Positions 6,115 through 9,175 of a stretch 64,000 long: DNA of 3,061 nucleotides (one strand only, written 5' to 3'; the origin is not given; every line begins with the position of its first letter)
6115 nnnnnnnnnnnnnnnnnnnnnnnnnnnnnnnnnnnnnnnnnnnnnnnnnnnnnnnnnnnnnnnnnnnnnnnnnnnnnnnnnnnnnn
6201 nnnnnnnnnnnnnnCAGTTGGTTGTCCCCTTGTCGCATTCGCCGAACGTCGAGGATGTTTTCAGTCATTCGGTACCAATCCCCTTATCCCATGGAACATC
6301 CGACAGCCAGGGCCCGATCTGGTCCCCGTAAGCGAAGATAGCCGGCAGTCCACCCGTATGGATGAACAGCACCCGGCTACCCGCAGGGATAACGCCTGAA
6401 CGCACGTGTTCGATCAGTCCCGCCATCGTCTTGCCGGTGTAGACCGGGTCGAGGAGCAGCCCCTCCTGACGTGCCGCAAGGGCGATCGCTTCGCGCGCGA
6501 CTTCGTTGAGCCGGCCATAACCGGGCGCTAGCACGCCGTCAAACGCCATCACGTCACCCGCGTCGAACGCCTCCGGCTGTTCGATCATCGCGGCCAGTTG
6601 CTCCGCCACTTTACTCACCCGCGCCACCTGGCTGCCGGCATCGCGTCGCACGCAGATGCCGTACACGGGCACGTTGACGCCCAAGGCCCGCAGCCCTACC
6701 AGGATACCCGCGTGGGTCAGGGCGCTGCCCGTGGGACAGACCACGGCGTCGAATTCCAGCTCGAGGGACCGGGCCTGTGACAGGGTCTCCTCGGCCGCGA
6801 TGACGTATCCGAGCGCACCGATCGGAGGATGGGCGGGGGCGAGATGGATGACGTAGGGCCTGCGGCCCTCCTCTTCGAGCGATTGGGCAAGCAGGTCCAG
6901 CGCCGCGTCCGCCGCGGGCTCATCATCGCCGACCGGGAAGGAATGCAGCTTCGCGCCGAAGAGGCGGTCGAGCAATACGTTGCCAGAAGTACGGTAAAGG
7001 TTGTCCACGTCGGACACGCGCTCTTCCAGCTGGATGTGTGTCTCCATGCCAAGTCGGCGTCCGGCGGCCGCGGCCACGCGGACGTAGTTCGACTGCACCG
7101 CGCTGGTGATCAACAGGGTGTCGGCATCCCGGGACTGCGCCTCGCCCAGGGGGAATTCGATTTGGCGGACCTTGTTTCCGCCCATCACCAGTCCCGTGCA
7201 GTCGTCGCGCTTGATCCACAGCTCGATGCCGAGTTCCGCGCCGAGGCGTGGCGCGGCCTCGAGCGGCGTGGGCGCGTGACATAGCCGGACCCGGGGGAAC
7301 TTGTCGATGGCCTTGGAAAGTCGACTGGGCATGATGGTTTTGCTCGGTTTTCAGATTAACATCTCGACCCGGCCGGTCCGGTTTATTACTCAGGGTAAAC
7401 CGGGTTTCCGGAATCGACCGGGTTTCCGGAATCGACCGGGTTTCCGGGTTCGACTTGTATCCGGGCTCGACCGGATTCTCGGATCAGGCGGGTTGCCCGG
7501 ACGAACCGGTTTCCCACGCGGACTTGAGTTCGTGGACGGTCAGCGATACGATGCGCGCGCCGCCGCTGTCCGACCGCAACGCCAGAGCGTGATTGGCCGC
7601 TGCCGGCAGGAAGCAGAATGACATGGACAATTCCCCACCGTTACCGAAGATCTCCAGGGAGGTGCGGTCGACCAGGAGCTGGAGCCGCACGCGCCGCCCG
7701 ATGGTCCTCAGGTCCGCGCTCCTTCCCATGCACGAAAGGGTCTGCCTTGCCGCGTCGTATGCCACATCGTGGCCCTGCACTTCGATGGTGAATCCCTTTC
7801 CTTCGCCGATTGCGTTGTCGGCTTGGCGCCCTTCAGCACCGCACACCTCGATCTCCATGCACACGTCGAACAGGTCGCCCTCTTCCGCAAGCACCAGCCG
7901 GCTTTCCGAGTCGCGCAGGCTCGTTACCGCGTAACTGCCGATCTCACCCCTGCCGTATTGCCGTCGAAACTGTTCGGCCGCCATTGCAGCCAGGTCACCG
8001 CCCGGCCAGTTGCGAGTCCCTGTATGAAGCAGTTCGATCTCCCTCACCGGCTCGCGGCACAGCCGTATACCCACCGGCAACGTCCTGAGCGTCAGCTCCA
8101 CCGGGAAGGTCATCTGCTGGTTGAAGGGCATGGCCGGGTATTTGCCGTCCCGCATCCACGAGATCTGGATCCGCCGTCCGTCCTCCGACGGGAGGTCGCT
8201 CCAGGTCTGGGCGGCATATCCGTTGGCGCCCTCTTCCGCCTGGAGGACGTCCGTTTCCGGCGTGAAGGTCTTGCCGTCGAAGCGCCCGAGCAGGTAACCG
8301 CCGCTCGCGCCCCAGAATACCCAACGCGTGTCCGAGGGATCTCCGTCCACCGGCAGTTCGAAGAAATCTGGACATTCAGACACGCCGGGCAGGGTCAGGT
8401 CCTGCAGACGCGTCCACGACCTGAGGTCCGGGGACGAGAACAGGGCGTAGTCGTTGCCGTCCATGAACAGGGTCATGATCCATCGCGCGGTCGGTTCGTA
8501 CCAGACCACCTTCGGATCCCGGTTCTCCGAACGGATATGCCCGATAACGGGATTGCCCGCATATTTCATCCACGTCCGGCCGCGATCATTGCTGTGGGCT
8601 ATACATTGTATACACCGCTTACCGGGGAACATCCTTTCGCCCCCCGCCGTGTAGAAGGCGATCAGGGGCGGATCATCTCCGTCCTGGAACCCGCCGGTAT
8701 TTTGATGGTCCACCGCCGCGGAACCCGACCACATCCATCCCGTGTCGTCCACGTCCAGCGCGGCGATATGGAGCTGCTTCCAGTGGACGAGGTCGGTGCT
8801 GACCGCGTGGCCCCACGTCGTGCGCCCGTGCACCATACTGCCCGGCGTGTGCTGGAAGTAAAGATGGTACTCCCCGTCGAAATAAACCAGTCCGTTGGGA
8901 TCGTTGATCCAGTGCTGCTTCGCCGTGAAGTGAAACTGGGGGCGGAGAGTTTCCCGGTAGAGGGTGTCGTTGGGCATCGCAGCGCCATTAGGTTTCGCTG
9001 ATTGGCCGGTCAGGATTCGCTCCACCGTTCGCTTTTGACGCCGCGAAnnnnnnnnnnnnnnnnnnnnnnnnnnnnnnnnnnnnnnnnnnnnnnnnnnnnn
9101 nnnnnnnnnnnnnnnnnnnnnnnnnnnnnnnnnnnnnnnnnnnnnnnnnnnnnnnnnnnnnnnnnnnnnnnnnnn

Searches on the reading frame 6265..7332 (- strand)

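Call 45: search_protein_families(library=pfam, proteins=[window:6265-7332:-], max_evalue=0.00001)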
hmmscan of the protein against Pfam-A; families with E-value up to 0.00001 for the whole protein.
window:6265-7332:- (355 aa): 1 family
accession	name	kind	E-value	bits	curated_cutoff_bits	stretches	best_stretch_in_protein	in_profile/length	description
PF00291.31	PALP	-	2.4e-45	155.6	35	1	17-327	3-295/295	Pyridoxal-phosphate dependent enzyme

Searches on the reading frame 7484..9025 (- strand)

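Call 45: search_protein_families(library=pfam, proteins=[window:7484-9025:-], max_evalue=0.00001)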
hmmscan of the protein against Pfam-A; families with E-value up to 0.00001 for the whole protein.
window:7484-9025:- (513 aa): 2 families
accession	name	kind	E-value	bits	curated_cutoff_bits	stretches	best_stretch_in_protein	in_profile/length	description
PF00251.26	Glyco_hydro_32N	-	3.2e-65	221.1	22.1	1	32-315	1-298/307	Glycosyl hydrolases family 32 N-terminal domain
PF08244.19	Glyco_hydro_32C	-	8.3e-10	39.4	21.9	1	435-499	94-158/158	Glycosyl hydrolases family 32 C terminal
